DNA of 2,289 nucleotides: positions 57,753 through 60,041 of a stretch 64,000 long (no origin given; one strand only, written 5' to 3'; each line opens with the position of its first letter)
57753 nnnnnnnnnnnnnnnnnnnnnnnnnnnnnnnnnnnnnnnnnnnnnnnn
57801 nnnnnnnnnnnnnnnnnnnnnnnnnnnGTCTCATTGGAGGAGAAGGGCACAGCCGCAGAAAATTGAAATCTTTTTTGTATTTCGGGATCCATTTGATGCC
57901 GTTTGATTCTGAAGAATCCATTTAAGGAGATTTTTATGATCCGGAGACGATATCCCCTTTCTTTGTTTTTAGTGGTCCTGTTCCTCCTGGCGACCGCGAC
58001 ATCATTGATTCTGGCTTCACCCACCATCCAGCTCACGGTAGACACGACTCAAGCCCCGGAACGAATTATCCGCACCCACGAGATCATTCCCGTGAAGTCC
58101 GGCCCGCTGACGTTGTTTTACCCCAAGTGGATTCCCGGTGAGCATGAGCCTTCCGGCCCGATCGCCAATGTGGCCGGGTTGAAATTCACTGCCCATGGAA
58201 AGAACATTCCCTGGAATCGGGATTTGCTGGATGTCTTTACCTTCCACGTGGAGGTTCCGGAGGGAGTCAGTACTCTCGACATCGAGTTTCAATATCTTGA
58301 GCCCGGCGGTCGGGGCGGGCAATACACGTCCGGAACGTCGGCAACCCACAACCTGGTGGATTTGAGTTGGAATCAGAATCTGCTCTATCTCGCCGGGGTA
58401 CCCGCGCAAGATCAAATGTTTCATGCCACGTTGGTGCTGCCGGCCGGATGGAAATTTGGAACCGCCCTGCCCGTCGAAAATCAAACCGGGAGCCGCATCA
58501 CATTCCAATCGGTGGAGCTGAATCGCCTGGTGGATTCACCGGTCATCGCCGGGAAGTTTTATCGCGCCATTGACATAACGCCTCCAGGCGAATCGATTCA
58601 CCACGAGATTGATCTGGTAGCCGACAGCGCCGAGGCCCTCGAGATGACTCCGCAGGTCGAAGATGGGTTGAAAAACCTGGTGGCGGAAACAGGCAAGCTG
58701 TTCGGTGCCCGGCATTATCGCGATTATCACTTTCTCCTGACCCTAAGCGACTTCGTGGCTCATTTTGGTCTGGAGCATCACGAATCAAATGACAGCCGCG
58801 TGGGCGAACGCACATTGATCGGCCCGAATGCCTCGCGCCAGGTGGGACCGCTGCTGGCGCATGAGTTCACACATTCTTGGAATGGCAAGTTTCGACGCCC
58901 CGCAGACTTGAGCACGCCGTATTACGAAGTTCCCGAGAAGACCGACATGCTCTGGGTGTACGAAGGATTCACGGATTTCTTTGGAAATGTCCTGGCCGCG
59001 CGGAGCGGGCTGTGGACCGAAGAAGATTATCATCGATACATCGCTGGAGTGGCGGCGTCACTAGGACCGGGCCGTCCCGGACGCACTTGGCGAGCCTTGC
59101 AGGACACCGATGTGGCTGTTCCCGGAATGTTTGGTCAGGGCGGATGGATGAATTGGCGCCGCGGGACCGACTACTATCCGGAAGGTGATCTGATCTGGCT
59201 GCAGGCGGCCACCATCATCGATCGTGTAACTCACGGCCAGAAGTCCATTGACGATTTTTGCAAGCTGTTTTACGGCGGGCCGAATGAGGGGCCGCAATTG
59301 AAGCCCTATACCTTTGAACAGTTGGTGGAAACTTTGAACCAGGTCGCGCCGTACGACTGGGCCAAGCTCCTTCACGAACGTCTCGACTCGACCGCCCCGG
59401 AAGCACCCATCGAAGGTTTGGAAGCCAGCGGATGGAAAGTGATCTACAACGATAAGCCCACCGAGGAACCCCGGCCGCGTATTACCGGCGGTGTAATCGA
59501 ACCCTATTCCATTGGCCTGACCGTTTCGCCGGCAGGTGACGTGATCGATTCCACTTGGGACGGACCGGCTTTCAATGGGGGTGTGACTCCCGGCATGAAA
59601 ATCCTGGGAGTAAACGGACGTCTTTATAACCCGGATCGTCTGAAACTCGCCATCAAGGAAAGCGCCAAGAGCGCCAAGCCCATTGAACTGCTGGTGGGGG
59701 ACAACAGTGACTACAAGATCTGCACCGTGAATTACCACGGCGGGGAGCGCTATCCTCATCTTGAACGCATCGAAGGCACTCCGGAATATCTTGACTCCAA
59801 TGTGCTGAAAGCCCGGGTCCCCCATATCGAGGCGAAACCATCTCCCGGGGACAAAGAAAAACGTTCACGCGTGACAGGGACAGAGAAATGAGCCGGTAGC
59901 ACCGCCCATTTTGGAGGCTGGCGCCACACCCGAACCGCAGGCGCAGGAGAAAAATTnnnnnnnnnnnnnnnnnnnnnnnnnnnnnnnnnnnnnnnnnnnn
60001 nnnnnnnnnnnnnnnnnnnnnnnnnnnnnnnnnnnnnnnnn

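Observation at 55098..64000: Array of three paralogous Ser/Thr kinase-TolB beta-propeller genes with an M61-PDZ peptidase between the first two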

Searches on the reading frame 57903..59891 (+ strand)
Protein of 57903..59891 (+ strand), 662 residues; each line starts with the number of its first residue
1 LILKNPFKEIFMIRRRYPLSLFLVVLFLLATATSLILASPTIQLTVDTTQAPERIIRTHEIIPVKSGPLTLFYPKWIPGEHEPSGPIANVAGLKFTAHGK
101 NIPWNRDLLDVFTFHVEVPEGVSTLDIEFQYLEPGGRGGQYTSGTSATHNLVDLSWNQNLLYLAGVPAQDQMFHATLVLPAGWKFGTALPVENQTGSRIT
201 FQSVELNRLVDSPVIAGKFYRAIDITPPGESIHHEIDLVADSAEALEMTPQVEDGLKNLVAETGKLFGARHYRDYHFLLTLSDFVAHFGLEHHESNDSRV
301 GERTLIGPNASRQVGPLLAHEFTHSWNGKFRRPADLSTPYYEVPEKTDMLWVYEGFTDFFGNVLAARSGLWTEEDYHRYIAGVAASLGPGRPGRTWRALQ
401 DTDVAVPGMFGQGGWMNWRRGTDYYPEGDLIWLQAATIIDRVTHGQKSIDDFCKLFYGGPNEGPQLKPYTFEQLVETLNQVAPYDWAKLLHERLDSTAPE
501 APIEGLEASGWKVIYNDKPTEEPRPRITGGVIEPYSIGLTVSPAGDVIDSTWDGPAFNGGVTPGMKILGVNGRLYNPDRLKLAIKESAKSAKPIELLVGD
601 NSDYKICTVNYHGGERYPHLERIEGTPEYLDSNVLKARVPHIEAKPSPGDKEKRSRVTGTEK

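Call 7: search_protein_families(library=pfam, proteins=[window:57903-59891:+], max_evalue=0.01)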
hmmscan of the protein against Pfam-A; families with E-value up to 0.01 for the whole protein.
window:57903-59891:+ (662 aa): 2 families
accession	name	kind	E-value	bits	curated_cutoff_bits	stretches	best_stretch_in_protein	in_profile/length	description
PF17899.6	Peptidase_M61_N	-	8e-29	101.2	23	1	43-218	1-168/168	Peptidase M61 N-terminal domain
PF05299.18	Peptidase_M61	-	1.4e-28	100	22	1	317-431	5-118/118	M61 glycyl aminopeptidase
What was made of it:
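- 57936..59891 (+): Secreted M61 zinc metallopeptidase of 651 aa. Signal peptide about aa 1-27, M61_N domain about aa 32-207, catalytic domain about aa 306-420 with HEFTH at aa 309-313 (nt 58860-58874), PDZ-like domain about aa 515-600 (nt about 59478-59735). Pfam M61_N 101 bits and M61 100 bits (call 7).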

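Call 8: search_protein_families(library=ncbifam, proteins=[window:57903-59891:+], max_evalue=0.01)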
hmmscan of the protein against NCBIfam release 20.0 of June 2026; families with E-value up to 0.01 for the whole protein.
window:57903-59891:+ (662 aa): 0 families

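Call 18: find_homologous_proteins(query=window:57936-59888:+, max_evalue=1e-10)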
Query window:57936-59888:+ (651 aa): 8000 proteins with E <= 1e-10 among 8000 candidates; the best 120 are listed.
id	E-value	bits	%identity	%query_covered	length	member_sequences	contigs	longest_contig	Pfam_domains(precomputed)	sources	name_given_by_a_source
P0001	0.0e+0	1528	100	100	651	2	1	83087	PF17899.7,PF05299.19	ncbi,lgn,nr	ncbi:MAG: M61 family peptidase [Acidobacteriia bacterium]|nr:M61 family peptidase [Terriglobia bacte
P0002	0.0e+0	1174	77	95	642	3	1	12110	PF17899.7,PF05299.19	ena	-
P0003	0.0e+0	1104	75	92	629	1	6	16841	PF17899.7,PF05299.19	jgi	jgi:predicted metalloprotease with PDZ domain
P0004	0.0e+0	1102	75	92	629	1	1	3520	PF17899.7,PF05299.19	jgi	jgi:predicted metalloprotease with PDZ domain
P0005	0.0e+0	1099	74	97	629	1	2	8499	PF17899.7,PF05299.19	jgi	jgi:predicted metalloprotease with PDZ domain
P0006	0.0e+0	1099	74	97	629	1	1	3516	PF17899.7,PF05299.19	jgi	jgi:predicted metalloprotease with PDZ domain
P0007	0.0e+0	1077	72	97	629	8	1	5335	PF17899.7,PF05299.19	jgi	jgi:predicted metalloprotease with PDZ domain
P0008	0.0e+0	1058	71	93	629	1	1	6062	PF17899.7,PF05299.19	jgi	jgi:predicted metalloprotease with PDZ domain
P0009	3.1e-295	999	68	92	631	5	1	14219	PF17899.7,PF05299.19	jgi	jgi:predicted metalloprotease with PDZ domain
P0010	2.1e-293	993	68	97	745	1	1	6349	PF17899.7,PF05299.19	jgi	jgi:predicted metalloprotease with PDZ domain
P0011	1.6e-292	990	67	97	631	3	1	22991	PF17899.7,PF05299.19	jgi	jgi:predicted metalloprotease with PDZ domain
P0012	3.0e-288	976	78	80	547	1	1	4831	PF17899.7,PF05299.19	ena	-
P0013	3.1e-285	966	67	93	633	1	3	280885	PF17899.7,PF05299.19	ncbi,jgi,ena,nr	ncbi:MAG TPA: M61 family peptidase [Patescibacteria group bacterium]|nr:M61 family peptidase [Patesc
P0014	1.6e-284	964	65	97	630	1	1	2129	PF17899.7,PF05299.19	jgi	jgi:predicted metalloprotease with PDZ domain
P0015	1.3e-280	951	65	95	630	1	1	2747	PF17899.7,PF05299.19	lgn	-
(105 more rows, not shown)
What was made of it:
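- On PDZ domain (C-terminus of the peptidase): JGI names the orthologs 'metalloprotease with PDZ domain' (call 18).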

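Call 20: find_related_loci(query=A1, collection=genome_contigs, flank=10000)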
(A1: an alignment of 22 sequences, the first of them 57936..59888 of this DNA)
Query A1 (651 aa) in genome_contigs; peptide patterns used: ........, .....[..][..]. (x = any residue, [..] = any of these).
600 stretches matched a pattern (row limit reached: there are more); 577 encode a relative of the query (tblastn E <= 1e-3); the best 80 are kept; 80 distinct loci.
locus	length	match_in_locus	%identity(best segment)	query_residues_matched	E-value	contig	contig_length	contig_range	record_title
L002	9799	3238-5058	77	24-630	0e+0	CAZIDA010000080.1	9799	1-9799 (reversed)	MAG TPA_asm: uncultured Acidobacteriota bacterium isolate SRP271791_co2_76 genome assembly, contig: NODE_1826_length_979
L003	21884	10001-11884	73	1-630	0e+0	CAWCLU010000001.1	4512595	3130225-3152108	MAG: uncultured Acidobacteriota bacterium isolate MFD05502.bin.1.19 genome assembly, contig: contig_1979, whole genome s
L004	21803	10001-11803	68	30-630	0e+0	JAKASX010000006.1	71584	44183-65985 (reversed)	MAG: Acidobacteria bacterium isolate YP1.bin9 NODE_379_length_71584_cov_3.738934, whole genome shotgun sequence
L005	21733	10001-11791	69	29-627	0e+0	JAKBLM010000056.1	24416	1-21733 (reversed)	MAG: Acidobacteria bacterium isolate FK1.bin65 NODE_1957_length_24416_cov_11.458356, whole genome shotgun sequence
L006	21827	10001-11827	67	23-630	0e+0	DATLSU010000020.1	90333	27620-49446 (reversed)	MAG TPA_asm: Patescibacteria group bacterium isolate SMAG_U13938 k141_204752, whole genome shotgun sequence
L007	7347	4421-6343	62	8-645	0e+0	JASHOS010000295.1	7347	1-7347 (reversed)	MAG: Terriglobia bacterium isolate JOPF029 JOPF_N10C_contig_202380, whole genome shotgun sequence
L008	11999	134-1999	63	7-623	0e+0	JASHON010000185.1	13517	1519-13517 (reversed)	MAG: Terriglobia bacterium isolate JOPF024 JOPF_A073_contig_87212, whole genome shotgun sequence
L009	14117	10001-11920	62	2-649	0e+0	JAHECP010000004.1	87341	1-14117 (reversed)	MAG: Acidobacteria bacterium isolate Ww172 NODE_330_length_87341_cov_13.516407, whole genome shotgun sequence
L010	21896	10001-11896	62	2-637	0e+0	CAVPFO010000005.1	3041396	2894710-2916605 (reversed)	MAG: uncultured Acidobacteriota bacterium isolate MFD10064.bin.1.47 genome assembly, contig: contig_7744, whole genome s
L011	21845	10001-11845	63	2-623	0e+0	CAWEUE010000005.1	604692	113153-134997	MAG: uncultured Acidobacteriota bacterium isolate MFD05684.bin.2.83 genome assembly, contig: contig_7122, whole genome s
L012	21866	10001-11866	62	1-626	0e+0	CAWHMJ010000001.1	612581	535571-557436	MAG: uncultured Acidobacteriota bacterium isolate MFD00731.bin.1.195 genome assembly, contig: contig_15600, whole genome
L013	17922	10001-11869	62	1-628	0e+0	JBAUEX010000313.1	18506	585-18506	MAG: Candidatus Acidiferrales bacterium isolate MFD10991_ilm_asm_bin22 k127_271696, whole genome shotgun sequence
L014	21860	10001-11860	62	2-620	0e+0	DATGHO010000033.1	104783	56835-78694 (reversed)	MAG TPA_asm: Candidatus Acidiferrales bacterium isolate SMAG_U9783 k141_1622189, whole genome shotgun sequence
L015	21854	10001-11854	63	1-623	0e+0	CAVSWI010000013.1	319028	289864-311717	MAG: uncultured Acidobacteriota bacterium isolate MFD09222.bin.1.196 genome assembly, contig: contig_42629, whole genome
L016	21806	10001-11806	63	14-620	0e+0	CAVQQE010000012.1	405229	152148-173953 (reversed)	MAG: uncultured Acidobacteriota bacterium isolate MFD00731.bin.1.212 genome assembly, contig: contig_59583, whole genome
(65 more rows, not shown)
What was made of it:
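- Closest known: M61 glycyl aminopeptidase family. Different: This is an ordinary ortholog, 56-77% identical to proteins in 80 Acidobacteriota species (call 20).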

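Call 31: search_solved_structures(query=A1, max_evalue=0.01, show_alignments=1)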
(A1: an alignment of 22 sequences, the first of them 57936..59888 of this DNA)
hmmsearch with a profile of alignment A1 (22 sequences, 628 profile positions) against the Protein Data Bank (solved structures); distinct sequences matched with E-value up to 0.01: 11.
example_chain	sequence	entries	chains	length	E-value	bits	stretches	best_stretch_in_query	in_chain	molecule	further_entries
8j9c_A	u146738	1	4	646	7.5e-188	628.8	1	12-624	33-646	Putative glycyl aminopeptidase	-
8j9d_A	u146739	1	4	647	7.5e-188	628.8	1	12-624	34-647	Putative glycyl aminopeptidase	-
4fgm_A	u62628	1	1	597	6.2e-22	80.7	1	59-571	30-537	Aminopeptidase N family protein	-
2edz_A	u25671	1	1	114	0.00016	23.2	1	504-594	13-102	PDZ domain-containing protein 1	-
4f8k_A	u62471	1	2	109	0.00025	22.6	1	516-594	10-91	Na(+)/H(+) exchange regulatory cofactor NHE-RF3, Prostacyclin receptor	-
3ngh_A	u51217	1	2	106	0.00026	22.5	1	516-594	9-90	PDZ domain-containing protein 1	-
9rxn_A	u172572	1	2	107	0.0023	19.4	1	516-594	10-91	Na(+)/H(+) exchange regulatory cofactor NHE-RF3,Solute carrier family 22 member 12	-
9rxr_A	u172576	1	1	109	0.0024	19.3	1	516-594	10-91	Na(+)/H(+) exchange regulatory cofactor NHE-RF3,Solute carrier family 22 member 12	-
9ku0_A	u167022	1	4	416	0.0075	17.7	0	516-589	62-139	Carboxyl-terminal protease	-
9jr1_A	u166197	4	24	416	0.0087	17.4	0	517-589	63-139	Carboxyl-terminal protease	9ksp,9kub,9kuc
9ku3_A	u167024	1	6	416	0.0088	17.4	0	517-589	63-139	Carboxyl-terminal protease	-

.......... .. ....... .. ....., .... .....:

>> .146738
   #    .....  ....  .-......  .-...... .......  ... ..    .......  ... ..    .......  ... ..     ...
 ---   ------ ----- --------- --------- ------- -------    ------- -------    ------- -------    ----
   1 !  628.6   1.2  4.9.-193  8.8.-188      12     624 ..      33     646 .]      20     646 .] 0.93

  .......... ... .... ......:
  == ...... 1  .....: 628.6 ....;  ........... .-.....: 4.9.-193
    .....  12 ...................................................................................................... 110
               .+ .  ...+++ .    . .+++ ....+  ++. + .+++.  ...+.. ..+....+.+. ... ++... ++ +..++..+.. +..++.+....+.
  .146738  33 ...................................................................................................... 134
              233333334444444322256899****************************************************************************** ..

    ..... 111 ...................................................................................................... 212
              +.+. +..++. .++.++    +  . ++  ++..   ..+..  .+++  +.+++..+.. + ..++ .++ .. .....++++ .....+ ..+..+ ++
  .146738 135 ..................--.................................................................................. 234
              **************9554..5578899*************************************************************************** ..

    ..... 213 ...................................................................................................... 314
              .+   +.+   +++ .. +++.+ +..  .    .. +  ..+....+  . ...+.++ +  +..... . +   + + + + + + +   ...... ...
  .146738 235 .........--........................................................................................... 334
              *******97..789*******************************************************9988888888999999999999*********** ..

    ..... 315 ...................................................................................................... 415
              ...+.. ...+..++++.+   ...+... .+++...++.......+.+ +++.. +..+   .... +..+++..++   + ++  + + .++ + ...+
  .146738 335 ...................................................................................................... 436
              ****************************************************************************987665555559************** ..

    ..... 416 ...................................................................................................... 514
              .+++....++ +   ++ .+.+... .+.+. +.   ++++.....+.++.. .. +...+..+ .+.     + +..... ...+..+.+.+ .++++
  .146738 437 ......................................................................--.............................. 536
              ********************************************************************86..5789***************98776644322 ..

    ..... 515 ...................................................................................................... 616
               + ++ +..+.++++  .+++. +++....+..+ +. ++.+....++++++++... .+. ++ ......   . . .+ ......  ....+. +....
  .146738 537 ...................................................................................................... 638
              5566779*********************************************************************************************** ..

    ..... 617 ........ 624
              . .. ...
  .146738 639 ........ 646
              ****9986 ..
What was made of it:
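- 57936..59891 (+): The family profile aligns end to end with PDB 8j9c 'putative glycyl aminopeptidase' at E=7.5e-188 and with PDZ domains at E=1.6e-4 (call 31).
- On Peptidase family M61: PDB 8j9c matches at E=7.5e-188 (call 31).
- On PDZ domain (C-terminus of the peptidase): The region also aligns with the C-terminal part of 8j9c (call 31).
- Closest known: M61 glycyl aminopeptidase family. Same: Full-length profile alignment at E=7.5e-188, an HExxH zinc motif and a C-terminal PDZ-like domain (call 31).
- Checked: A profile of the family does match solved PDZ domains at E=1.6e-4, and the whole protein aligns with PDB 8j9c (call 31).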

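Call 70: search_protein_families(library=padloc, proteins=[window:57936-59891:+], max_evalue=0.00001)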
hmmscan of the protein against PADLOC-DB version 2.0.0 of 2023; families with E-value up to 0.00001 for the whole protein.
window:57936-59891:+ (651 aa): 0 families
